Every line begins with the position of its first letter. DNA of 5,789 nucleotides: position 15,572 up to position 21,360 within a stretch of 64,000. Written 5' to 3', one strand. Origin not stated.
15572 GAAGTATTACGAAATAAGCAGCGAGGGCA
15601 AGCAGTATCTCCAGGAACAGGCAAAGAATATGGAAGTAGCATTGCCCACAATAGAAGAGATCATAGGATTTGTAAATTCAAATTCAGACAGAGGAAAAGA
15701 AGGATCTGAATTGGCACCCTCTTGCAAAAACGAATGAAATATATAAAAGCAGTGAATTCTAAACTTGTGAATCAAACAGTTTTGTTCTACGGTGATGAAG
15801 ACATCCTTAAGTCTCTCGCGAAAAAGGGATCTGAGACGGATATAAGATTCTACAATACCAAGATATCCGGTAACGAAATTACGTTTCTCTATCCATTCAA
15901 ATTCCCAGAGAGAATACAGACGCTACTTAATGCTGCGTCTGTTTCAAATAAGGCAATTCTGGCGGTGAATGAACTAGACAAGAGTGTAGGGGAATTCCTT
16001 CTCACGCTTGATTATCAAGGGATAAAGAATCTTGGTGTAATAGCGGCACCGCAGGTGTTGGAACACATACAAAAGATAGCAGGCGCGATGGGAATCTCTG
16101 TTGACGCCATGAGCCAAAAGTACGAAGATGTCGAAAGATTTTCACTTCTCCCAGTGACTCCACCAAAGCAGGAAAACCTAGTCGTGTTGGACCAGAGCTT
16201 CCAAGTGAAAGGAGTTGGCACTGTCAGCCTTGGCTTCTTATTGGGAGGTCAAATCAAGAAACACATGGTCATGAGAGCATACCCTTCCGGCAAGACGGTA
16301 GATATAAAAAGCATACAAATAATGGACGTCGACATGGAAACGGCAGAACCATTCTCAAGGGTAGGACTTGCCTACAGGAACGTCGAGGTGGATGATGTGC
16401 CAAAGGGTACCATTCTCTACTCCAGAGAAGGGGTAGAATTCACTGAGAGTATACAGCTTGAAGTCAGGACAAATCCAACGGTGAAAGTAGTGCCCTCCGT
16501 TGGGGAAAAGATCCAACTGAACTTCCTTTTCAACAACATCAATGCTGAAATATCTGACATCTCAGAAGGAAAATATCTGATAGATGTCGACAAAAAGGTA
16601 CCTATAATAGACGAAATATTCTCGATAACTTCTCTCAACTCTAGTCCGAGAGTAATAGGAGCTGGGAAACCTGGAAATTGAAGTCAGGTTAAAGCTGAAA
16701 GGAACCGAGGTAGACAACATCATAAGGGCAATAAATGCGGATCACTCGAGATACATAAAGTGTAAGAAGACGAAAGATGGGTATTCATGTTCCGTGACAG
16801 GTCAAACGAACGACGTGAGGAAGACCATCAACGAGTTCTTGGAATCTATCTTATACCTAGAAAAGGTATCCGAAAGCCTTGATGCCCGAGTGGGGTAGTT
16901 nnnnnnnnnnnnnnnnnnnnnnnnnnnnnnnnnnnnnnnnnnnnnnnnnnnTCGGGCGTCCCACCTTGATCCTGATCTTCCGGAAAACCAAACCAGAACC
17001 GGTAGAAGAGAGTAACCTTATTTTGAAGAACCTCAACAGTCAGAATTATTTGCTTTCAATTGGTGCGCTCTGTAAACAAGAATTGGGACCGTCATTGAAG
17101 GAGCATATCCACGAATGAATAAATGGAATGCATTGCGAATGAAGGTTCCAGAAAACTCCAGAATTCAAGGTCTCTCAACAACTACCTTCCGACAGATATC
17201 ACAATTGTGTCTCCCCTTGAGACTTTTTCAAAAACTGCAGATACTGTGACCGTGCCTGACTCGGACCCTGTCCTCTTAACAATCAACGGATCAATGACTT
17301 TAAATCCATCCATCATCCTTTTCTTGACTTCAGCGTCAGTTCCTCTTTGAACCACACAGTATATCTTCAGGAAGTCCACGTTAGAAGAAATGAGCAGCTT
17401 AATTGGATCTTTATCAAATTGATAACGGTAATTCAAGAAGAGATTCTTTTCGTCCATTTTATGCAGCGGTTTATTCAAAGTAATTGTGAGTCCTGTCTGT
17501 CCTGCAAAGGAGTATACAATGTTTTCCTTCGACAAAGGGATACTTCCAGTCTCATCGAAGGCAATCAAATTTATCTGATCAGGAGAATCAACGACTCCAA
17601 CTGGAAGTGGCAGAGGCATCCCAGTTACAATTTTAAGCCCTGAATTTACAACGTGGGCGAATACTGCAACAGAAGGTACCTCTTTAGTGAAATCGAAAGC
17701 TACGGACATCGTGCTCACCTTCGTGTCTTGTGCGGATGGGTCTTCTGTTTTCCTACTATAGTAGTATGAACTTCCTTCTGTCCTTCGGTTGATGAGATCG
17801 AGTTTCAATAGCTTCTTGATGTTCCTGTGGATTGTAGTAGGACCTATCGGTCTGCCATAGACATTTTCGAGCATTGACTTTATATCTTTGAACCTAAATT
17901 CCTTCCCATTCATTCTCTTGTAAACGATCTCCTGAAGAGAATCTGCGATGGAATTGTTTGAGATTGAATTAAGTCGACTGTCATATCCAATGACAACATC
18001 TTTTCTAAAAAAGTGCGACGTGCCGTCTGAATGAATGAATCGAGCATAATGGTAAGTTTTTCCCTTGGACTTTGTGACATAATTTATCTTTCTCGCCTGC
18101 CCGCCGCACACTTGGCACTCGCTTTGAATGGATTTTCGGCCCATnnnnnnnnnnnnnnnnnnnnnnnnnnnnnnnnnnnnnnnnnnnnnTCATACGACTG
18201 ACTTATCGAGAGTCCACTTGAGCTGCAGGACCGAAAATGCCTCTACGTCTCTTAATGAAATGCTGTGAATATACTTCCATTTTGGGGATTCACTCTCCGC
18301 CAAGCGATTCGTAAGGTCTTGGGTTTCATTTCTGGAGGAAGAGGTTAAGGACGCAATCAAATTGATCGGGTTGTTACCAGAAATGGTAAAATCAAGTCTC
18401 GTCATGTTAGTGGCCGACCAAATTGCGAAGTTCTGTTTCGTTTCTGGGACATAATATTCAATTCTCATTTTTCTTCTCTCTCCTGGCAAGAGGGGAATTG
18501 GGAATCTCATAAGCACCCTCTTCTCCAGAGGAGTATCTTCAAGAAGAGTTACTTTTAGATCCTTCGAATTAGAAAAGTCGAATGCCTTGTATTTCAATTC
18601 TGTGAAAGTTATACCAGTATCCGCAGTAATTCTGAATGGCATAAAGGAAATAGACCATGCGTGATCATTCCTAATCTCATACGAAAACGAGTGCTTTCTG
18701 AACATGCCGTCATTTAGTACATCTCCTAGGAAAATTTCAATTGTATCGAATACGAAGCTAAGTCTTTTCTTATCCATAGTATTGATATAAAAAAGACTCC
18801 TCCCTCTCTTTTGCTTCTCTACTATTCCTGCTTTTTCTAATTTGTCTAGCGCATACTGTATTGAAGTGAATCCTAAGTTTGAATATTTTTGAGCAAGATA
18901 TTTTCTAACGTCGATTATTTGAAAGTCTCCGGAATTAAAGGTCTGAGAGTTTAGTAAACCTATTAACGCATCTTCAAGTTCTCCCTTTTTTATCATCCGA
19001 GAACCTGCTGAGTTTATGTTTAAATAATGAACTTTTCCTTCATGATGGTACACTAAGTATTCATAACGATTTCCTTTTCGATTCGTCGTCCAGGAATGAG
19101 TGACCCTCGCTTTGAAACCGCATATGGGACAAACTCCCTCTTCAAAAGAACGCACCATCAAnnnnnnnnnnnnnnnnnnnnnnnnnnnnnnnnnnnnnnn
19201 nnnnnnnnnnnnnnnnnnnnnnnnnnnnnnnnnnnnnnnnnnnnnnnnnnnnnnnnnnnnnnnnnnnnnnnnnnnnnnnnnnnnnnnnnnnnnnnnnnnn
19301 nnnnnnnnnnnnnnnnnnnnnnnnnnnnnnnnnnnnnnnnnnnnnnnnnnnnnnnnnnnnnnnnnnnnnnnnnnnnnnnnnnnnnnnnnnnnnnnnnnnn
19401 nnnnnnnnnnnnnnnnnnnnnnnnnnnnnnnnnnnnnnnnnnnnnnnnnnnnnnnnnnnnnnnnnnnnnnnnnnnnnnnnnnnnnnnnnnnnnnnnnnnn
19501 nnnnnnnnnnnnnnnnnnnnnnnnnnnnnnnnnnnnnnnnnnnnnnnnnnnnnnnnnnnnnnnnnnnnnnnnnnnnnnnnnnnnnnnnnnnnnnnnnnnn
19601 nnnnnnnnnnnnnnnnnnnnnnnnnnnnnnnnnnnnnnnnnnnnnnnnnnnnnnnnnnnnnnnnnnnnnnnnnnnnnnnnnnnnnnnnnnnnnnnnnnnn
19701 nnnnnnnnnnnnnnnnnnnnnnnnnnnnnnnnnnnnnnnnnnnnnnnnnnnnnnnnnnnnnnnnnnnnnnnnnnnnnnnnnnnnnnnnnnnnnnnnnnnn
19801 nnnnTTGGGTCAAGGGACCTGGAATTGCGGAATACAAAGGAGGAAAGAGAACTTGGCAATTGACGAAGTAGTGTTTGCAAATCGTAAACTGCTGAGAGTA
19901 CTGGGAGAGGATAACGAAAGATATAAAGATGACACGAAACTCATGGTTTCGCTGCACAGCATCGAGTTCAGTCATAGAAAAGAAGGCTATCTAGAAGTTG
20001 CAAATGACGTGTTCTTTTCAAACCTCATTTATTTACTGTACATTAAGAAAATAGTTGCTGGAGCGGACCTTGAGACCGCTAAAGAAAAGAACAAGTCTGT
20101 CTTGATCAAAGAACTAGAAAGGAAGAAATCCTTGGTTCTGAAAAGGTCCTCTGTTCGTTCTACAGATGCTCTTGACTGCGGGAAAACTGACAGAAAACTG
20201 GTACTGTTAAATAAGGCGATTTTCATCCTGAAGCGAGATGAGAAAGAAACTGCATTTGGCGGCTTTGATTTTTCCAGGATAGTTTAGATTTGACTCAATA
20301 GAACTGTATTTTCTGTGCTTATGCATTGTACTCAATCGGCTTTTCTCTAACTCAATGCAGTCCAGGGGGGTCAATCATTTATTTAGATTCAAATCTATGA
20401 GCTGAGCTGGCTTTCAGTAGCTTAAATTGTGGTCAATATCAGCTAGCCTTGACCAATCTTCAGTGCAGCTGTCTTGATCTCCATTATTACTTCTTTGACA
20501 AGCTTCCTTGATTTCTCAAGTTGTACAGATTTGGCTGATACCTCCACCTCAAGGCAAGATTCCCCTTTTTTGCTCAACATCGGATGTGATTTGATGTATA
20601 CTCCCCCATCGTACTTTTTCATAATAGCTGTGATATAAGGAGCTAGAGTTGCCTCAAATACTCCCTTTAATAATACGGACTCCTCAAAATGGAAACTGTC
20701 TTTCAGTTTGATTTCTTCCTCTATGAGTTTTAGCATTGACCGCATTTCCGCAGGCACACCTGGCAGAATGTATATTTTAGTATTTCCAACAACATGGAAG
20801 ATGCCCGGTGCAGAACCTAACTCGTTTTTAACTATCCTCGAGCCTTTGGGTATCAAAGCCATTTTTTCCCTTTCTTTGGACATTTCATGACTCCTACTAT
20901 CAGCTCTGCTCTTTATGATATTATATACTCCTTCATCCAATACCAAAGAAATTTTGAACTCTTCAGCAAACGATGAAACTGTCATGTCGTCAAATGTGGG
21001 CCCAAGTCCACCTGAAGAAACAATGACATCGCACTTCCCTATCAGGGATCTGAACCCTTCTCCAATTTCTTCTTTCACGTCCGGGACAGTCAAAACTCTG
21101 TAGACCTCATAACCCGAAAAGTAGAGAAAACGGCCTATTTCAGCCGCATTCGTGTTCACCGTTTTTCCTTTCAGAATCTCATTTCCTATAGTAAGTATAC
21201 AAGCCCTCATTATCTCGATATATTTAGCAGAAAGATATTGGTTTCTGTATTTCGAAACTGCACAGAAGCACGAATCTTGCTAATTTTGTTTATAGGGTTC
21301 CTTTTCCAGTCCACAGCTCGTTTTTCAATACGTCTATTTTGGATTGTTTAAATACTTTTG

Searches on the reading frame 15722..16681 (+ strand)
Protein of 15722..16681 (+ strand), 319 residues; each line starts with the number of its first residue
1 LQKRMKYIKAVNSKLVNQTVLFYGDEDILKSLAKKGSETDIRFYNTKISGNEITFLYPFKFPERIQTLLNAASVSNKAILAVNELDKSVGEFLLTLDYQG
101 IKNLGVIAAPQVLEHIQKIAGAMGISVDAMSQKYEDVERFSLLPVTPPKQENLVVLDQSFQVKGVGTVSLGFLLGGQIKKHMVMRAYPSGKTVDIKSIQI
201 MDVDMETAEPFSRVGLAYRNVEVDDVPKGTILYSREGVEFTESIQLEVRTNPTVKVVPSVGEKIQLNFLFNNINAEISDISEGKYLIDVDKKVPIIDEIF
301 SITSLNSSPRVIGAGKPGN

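Call 28: search_protein_families(library=pfam, proteins=[window:15722-16681:+], max_evalue=0.01)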
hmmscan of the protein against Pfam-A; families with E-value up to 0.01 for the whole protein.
window:15722-16681:+ (319 aa): 1 family
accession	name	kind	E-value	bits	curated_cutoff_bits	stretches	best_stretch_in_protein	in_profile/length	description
PF03144.31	GTP_EFTU_D2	-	4.4e-07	30.7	30.3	1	166-232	1-72/73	Elongation factor Tu domain 2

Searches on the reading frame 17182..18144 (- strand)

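Call 6: search_protein_families(library=pfam, proteins=[window:17182-18144:-], max_evalue=0.1)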
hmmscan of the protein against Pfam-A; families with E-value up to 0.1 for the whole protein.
window:17182-18144:- (320 aa): 2 families
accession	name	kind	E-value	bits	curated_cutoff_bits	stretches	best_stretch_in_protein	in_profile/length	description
PF12080.14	GldM_4th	-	0.054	14.6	24.6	0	295-318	67-90/114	GldM C-terminal domain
PF18930.5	DUF5679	-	0.069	13.7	27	0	2-20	22-40/40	Domain of unknown function (DUF5679)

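Call 50: search_protein_families(library=ncbifam, proteins=[window:17182-18144:-], max_evalue=0.1)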
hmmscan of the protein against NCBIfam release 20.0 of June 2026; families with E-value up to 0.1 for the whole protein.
window:17182-18144:- (320 aa): 2 families
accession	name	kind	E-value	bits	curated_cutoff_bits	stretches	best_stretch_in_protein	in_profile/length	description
NF038232.1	STM3845_fam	equivalog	0.031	14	100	1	83-136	198-252/277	retron St85 family effector protein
NF033788.1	HTH_metalloreg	subfamily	0.078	12.8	55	0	102-135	39-72/77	metalloregulator ArsR/SmtB family transcription factor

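Call 51: search_protein_families(library=padloc, proteins=[window:17182-18144:-], max_evalue=0.1)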
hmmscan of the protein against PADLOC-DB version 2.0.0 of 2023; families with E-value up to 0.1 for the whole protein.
window:17182-18144:- (320 aa): 2 families
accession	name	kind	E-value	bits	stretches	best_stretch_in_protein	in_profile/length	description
PDLC02928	NDT_II-A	-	0.013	13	1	84-144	192-250/279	-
PDLC01438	Csa3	-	0.015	13.3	1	73-138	157-208/305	"CAS-I,CAS-II,CAS-III,CAS-IV,CAS-V,CAS-VI; associated_signaling"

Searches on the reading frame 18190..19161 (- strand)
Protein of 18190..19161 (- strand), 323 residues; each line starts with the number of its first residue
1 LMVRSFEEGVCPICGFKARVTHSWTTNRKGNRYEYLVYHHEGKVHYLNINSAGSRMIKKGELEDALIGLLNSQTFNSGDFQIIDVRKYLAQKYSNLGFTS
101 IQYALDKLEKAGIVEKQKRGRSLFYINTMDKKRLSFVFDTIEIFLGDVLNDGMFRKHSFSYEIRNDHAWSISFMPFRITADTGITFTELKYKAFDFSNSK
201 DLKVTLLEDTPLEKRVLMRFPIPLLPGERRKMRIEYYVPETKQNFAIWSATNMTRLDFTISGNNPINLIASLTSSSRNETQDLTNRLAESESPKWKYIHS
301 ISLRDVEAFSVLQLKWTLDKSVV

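Call 6: search_protein_families(library=pfam, proteins=[window:18190-19161:-], max_evalue=0.1)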
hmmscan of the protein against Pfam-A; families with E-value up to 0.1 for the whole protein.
window:18190-19161:- (323 aa): 4 families
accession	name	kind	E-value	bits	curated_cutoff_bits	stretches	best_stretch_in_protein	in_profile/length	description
PF03965.22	Penicillinase_R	-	0.00032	21.5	22.6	1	78-133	16-70/115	Penicillinase repressor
PF14502.12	HTH_41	-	0.029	14.2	25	1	89-121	12-43/48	Helix-turn-helix domain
PF21248.3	SoFic-like_C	-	0.045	14.4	27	1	104-128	50-74/76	Protein adenylyltransferase SoFic-like, C-terminal domain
PF01978.25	TrmB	-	0.087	13.1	25.6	0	93-124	31-62/68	Sugar-specific transcriptional regulator TrmB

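Call 50: search_protein_families(library=ncbifam, proteins=[window:18190-19161:-], max_evalue=0.1)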
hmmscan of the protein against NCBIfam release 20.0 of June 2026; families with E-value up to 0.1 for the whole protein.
window:18190-19161:- (323 aa): 4 families
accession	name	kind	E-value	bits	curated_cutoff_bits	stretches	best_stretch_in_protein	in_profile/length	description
NF041241.1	YhfZ_full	equivalog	0.0062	15.8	260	1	92-137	35-80/304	GntR family transcriptional regulator YhfZ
NF033788.1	HTH_metalloreg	subfamily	0.034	14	55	1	104-125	45-66/77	metalloregulator ArsR/SmtB family transcription factor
NF006811.0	PRK09333.1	equivalog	0.05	13.1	156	1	99-123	96-120/150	30S ribosomal protein S19e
NF041413.1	ArsR_Rv2640c_fam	equivalog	0.068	13.6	155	0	96-131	70-105/118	Rv2640c family ArsR-like transcriptional regulator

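Call 51: search_protein_families(library=padloc, proteins=[window:18190-19161:-], max_evalue=0.1)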
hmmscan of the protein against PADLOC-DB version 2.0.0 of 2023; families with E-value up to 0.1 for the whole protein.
window:18190-19161:- (323 aa): 2 families
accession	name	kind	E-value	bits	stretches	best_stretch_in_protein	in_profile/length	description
PDLC01873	CARF3--CARF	-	0.0038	15.2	1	98-129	170-201/208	-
PDLC01859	CARF3--CARF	-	0.015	13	1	61-124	150-208/213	-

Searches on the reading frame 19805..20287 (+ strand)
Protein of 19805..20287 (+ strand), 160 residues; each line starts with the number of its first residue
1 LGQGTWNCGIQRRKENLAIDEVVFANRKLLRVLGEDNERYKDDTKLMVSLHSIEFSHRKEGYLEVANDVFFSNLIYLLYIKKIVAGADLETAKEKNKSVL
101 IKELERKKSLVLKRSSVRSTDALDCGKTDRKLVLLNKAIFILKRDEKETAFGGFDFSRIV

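Call 6: search_protein_families(library=pfam, proteins=[window:19805-20287:+], max_evalue=0.1)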
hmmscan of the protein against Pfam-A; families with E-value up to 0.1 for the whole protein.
window:19805-20287:+ (160 aa): 0 families

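Call 50: search_protein_families(library=ncbifam, proteins=[window:19805-20287:+], max_evalue=0.1)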
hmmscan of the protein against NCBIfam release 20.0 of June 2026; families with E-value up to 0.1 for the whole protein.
window:19805-20287:+ (160 aa): 1 family
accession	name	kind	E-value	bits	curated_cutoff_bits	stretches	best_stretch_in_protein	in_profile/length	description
NF008898.0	PRK11933.1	equivalog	0.097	11.1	588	1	53-159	281-384/480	16S rRNA (cytosine(1407)-C(5))-methyltransferase RsmF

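Call 51: search_protein_families(library=padloc, proteins=[window:19805-20287:+], max_evalue=0.1)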
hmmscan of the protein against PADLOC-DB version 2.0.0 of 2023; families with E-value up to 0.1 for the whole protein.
window:19805-20287:+ (160 aa): 0 families

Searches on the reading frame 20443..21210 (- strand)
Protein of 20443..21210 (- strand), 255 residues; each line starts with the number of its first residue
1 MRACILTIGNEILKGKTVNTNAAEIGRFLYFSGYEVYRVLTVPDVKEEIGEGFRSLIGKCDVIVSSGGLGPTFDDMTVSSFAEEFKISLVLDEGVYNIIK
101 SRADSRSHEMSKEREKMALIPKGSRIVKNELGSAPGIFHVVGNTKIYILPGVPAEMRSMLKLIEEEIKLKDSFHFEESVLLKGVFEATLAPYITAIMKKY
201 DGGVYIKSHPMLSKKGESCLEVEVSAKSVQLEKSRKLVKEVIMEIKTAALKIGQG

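Call 28: search_protein_families(library=pfam, proteins=[window:20443-21210:-], max_evalue=0.01)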
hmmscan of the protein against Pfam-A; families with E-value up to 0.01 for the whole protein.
window:20443-21210:- (255 aa): 1 family
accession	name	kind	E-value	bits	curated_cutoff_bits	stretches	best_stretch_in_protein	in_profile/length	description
PF00994.29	MoCF_biosynth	-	1.9e-26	92.9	26.6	1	5-163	2-137/144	Probable molybdopterin binding domain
